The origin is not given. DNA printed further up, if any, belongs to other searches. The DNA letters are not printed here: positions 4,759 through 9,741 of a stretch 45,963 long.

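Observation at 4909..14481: Four tandem signal-peptide coiled-coil proteins (895, 232, 494 and 1560 aa) replace VirB5/VirB6 between virB4 and virB8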

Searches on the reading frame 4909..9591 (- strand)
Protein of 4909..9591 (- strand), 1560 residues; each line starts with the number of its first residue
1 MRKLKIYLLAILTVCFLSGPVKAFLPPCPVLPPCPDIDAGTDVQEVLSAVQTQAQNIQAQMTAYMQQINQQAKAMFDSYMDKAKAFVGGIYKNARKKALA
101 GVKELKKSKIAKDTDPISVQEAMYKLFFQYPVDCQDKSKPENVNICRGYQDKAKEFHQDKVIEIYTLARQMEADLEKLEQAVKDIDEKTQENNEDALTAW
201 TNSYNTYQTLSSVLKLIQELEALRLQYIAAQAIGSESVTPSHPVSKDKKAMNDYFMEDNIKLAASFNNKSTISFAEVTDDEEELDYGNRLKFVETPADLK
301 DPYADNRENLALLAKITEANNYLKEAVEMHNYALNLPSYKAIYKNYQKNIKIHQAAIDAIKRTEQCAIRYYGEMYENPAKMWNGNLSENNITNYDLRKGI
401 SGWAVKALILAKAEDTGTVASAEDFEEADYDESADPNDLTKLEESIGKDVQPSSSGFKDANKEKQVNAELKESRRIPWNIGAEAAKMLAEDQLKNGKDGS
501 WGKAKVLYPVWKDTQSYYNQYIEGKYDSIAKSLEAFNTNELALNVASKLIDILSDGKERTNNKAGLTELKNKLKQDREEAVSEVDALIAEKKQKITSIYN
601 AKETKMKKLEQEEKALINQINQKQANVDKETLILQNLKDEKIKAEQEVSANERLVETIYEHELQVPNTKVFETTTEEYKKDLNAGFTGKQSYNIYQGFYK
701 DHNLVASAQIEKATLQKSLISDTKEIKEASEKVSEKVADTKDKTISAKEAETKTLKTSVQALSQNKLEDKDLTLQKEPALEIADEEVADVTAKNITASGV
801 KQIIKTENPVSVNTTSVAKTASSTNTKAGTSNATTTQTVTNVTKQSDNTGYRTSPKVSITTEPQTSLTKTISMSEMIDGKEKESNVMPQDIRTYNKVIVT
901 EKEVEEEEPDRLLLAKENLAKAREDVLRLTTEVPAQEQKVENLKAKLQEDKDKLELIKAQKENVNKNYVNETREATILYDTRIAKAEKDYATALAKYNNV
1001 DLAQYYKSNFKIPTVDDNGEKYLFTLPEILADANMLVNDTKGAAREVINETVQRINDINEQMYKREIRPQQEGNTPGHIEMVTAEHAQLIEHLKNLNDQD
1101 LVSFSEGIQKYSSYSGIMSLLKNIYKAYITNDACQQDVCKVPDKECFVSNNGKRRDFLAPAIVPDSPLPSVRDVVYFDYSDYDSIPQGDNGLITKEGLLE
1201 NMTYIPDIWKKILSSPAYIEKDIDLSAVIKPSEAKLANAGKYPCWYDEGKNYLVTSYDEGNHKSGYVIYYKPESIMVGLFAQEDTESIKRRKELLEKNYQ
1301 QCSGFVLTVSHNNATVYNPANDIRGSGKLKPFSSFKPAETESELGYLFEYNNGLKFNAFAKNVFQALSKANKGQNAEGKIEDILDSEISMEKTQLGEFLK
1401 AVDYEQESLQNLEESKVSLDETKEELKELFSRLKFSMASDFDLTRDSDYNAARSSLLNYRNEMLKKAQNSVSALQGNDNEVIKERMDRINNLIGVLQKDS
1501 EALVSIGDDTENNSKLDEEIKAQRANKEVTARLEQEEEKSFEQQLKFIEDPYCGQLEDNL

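Call 5: search_protein_families(library=pfam, proteins=[window:4909-9591:-], max_evalue=0.1)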
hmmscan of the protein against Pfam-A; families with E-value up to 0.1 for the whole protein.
window:4909-9591:- (1560 aa): 0 families

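Call 10: search_protein_families(library=ncbifam, proteins=[window:4909-9591:-], max_evalue=0.1)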
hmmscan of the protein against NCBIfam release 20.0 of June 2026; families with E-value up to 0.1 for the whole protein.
window:4909-9591:- (1560 aa): 0 families

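Call 12: find_homologous_proteins(query=window:4909-9591:-, max_evalue=0.001)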
Query window:4909-9591:- (1560 aa): 23 proteins with E <= 0.001 among 8000 candidates.
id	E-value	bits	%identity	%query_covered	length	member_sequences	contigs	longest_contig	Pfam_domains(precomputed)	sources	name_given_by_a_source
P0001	0.0e+0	3285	96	100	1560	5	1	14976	-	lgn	-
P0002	0.0e+0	1193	44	49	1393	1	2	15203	-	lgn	-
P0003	0.0e+0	1143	43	47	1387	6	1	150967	-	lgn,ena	-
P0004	0.0e+0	1135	42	50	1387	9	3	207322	-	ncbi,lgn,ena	-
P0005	0.0e+0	1124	44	47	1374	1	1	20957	-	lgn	-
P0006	0.0e+0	1113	43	47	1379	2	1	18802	-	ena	-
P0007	0.0e+0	1105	39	81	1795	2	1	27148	-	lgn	-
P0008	0.0e+0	1097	43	47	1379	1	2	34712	-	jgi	-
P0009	0.0e+0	1065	43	45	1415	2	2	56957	-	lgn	-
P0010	0.0e+0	1017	41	46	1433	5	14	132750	-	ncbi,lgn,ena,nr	ncbi:MAG: hypothetical protein IJ545_00600 [Alphaproteobacteria bacterium]|nr:hypothetical protein [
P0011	3.3e-294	997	40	45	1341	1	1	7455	-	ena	-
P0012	4.6e-266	904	40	42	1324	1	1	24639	-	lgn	-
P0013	3.2e-173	597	28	82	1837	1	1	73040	-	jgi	-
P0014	5.4e-164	566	28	42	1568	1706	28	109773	-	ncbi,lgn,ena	-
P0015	3.4e-140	487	27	41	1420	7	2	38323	-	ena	-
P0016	3.3e-62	229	26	44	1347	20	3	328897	-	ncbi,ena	-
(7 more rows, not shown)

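Call 13: find_encoding_contigs(protein=P0014, flank=10000, max_places=2)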
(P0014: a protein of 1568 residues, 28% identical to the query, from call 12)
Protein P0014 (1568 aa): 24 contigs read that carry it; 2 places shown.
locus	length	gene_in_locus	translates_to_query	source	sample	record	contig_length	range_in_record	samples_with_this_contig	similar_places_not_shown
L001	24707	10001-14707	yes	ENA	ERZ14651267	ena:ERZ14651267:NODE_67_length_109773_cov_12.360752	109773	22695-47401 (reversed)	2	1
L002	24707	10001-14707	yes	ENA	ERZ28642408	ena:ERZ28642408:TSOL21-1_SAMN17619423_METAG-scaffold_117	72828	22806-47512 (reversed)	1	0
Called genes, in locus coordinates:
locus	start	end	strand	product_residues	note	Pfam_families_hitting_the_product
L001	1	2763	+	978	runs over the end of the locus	-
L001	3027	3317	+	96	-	-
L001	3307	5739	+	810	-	PF03135:CagE_TrbE_VirB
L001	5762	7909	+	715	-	PF28019:HmpF (weak)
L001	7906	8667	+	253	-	-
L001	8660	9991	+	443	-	-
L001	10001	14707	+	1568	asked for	-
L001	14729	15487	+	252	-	PF04335:VirB8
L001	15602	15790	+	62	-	-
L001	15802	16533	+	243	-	PF04335:VirB8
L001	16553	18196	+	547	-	PF03524:CagX, PF05036:SPOR (weak)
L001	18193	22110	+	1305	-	-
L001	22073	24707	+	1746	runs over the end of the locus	-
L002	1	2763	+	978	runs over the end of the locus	-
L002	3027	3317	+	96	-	-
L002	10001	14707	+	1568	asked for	-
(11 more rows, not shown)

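Call 14: find_encoding_contigs(protein=P0016, flank=10000, max_places=2)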
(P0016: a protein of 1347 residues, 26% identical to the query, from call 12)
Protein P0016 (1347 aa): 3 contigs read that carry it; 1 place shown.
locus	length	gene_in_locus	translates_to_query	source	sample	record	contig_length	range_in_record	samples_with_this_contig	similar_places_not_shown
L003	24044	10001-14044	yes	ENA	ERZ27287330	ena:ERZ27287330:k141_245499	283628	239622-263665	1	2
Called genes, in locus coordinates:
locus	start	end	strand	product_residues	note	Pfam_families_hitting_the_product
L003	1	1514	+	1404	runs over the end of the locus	-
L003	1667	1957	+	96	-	-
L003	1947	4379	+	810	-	PF27097:VirB4_TrbE_N (weak), PF03135:CagE_TrbE_VirB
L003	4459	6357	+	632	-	PF11727:ISG65-75 (weak)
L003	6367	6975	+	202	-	-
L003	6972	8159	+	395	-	PF21007:FBF1 (weak)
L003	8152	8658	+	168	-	-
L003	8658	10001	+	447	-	-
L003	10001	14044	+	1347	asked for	-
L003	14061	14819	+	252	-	PF04335:VirB8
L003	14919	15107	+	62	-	-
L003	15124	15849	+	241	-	PF04335:VirB8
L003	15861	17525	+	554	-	PF03524:CagX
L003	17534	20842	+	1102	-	-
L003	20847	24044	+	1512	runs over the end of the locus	-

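Call 15: search_protein_families(library=pfam, proteins=[L001:18193-22110:+, L001:22073-24706:+, L001:1-2763:+, L001:3027-3317:+, L001:5762-7909:+, L001:7906-8667:+, L001:8660-9991:+, L001:15602-15790:+, L003:17534-20842:+], max_evalue=0.01)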
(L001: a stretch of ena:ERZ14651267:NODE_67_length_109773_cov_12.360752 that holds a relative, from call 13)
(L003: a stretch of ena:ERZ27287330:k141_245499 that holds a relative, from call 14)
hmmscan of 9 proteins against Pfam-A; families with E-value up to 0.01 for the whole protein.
L001:18193-22110:+ (1305 aa): 7 families
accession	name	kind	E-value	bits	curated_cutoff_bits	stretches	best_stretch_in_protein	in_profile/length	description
PF21785.3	Bflower_2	-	7e-87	287.2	38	13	229-318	11-96/112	5-fold beta-flower protein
PF12396.14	DUF3659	-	2.1e-49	165.7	24.8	8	284-337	8-57/61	Protein of unknown function (DUF3659)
PF21784.3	Bflower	-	2.4e-46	157.3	25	7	273-334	3-62/116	4-fold beta flower protein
PF05593.20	RHS_repeat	-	1.8e-21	76.4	22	0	535-568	1-38/38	RHS Repeat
PF08450.18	SGL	-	2.2e-05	24.6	26.3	0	508-545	184-220/246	SMP-30/Gluconolactonase/LRE-like region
PF04519.19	Bactofilin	-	0.0052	17.5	27.9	0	214-301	10-97/98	Polymer-forming cytoskeletal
PF23623.1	GBD_IRG7_N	-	0.0055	17.3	27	0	506-529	34-57/95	IRG7 N-terminal galactose binding domain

L001:22073-24706:+ (878 aa): 3 families
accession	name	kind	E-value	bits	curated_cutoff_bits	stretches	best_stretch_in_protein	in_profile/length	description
PF21785.3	Bflower_2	-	4.1e-41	139.8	38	5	204-281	15-89/112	5-fold beta-flower protein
PF21784.3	Bflower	-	1.3e-13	51.8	25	1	811-865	8-61/116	4-fold beta flower protein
PF12396.14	DUF3659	-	2.4e-07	30.9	24.8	0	752-802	10-56/61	Protein of unknown function (DUF3659)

L001:1-2763:+ (920 aa): 1 family
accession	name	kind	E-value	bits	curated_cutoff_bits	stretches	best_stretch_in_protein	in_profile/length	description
PF04956.18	TrbC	-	0.0063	17.1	27.9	1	291-332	46-88/98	TrbC/VIRB2 pilin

L001:3027-3317:+ (96 aa): 0 families

L001:5762-7909:+ (715 aa): 3 families
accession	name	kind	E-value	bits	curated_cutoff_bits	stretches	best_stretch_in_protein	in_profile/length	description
PF06785.16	UPF0242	-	6.7e-05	23.5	33.5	1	56-190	61-174/194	Uncharacterised protein family (UPF0242) N-terminus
PF21007.2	FBF1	-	0.00025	20.2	45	1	103-194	327-422/524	Fas-binding factor 1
PF23067.1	MG280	-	0.00031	20.8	27.4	1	100-226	61-185/259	Uncharacterised protein MG280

L001:7906-8667:+ (253 aa): 0 families

L001:8660-9991:+ (443 aa): 0 families

L001:15602-15790:+ (62 aa): 0 families

L003:17534-20842:+ (1102 aa): 5 families
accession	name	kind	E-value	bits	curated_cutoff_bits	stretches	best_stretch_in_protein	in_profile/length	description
PF21785.3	Bflower_2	-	4.1e-71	236.4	38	11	265-349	16-96/112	5-fold beta-flower protein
PF12396.14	DUF3659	-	3.1e-30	104.3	24.8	3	281-332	8-55/61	Protein of unknown function (DUF3659)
PF21784.3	Bflower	-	3.9e-25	88.9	25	2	269-330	2-61/116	4-fold beta flower protein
PF05593.20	RHS_repeat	-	5.1e-15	55.9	22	0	393-439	3-37/38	RHS Repeat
PF15780.11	ASH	-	0.0017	18.9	27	1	91-166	15-87/98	Abnormal spindle-like microcephaly-assoc'd, ASPM-SPD-2-Hydin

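Call 18: find_related_loci(query=A1, collection=genome_contigs, flank=10000)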
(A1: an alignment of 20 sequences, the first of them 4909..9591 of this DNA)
Query A1 (1560 aa) in genome_contigs; peptide patterns used: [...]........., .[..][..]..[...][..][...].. (x = any residue, [..] = any of these).
78 stretches matched a pattern; 65 encode a relative of the query (tblastn E <= 1e-3); 64 distinct loci.
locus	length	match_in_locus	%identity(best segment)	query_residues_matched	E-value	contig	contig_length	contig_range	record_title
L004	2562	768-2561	98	1-598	0e+0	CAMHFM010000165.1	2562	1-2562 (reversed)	MAG: uncultured Azospirillum sp. isolate SRR11784282_bin.67_metaWRAP_v1.3_MAG genome assembly, contig: ERZ12202942.61755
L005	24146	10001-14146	42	4-1560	0e+0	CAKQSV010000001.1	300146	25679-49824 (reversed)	MAG: uncultured Alphaproteobacteria bacterium isolate REFINED_METABAT215_TOP10_CONTIGS_1500_ASSEMBLY_K77_MERGED__Hadza_M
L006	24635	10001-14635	29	1-1554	3e-171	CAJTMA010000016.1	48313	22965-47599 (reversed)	MAG TPA_asm: uncultured Alphaproteobacteria bacterium isolate MGBC104355 genome assembly, contig: MGBC104355.16, whole g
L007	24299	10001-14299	41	1-1560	2e-153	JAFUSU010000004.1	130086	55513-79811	MAG: Alphaproteobacteria bacterium isolate RGIG4793 Roe_deer_Reticulum-3__c256, whole genome shotgun sequence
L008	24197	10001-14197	38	1-1560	3e-168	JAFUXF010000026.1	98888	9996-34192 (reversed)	MAG: Alphaproteobacteria bacterium isolate RGIG4908 Roe_deer_Rumen-2__c3950, whole genome shotgun sequence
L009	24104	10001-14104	36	5-1554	6e-122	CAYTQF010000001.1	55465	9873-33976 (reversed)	MAG TPA_asm: uncultured Azospirillaceae bacterium isolate SRP199465_co2_47 genome assembly, contig: NODE_1106_length_554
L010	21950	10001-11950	29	889-1554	2e-79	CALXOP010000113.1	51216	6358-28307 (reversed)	MAG: uncultured Alphaproteobacteria bacterium isolate E12__bin290 genome assembly, contig: E12__k127_5579550, whole geno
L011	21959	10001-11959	28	893-1554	8e-76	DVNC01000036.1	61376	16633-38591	MAG TPA_asm: Candidatus Scatocola faecipullorum isolate ChiW3-316 ChiW3__C90362_L61376_SRR5506726, whole genome shotgun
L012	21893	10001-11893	28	918-1552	1e-75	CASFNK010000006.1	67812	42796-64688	uncultured proteobacterium isolate SI.B29.metabat-bins.91 genome assembly, contig: SI.B29.metabat-bins.91.fa_k141_16175,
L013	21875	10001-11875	30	917-1554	4e-78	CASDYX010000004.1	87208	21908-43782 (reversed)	uncultured proteobacterium isolate O18_L1_385385_idba_bin.5 genome assembly, contig: O18_L1_385385_idba_bin.5.fa_scaffol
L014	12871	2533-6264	30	14-1553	2e-69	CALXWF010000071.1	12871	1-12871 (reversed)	MAG: uncultured Alphaproteobacteria bacterium isolate E19__bin150 genome assembly, contig: E19__k127_10159993, whole gen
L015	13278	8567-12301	29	8-1554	5e-66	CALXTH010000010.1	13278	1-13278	MAG: uncultured Alphaproteobacteria bacterium isolate E30__bin229 genome assembly, contig: E30__k127_7862116, whole geno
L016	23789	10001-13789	29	1-1554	1e-60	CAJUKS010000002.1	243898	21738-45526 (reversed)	MAG TPA_asm: uncultured Alphaproteobacteria bacterium isolate MGBC160833 genome assembly, contig: MGBC160833.2, whole ge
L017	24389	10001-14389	26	4-1554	6e-60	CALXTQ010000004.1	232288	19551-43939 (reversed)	MAG: uncultured Alphaproteobacteria bacterium isolate E07__bin220 genome assembly, contig: E07__k127_3136062, whole geno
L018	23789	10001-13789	30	1-1554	3e-59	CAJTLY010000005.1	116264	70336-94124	MAG TPA_asm: uncultured Alphaproteobacteria bacterium isolate MGBC103387 genome assembly, contig: MGBC103387.5, whole ge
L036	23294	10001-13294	29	206-1554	6e-35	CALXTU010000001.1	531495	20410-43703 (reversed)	MAG: uncultured Alphaproteobacteria bacterium isolate BRZ_PK__bin103 genome assembly, contig: BRZ_PK__NODE_2_length_5314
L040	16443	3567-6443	31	302-1554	3e-34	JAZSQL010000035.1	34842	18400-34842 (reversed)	MAG: Alphaproteobacteria bacterium isolate T1900044543_TS20190009.MAGScoT_cleanbin_000006 SGB_90_k141_1111919, whole gen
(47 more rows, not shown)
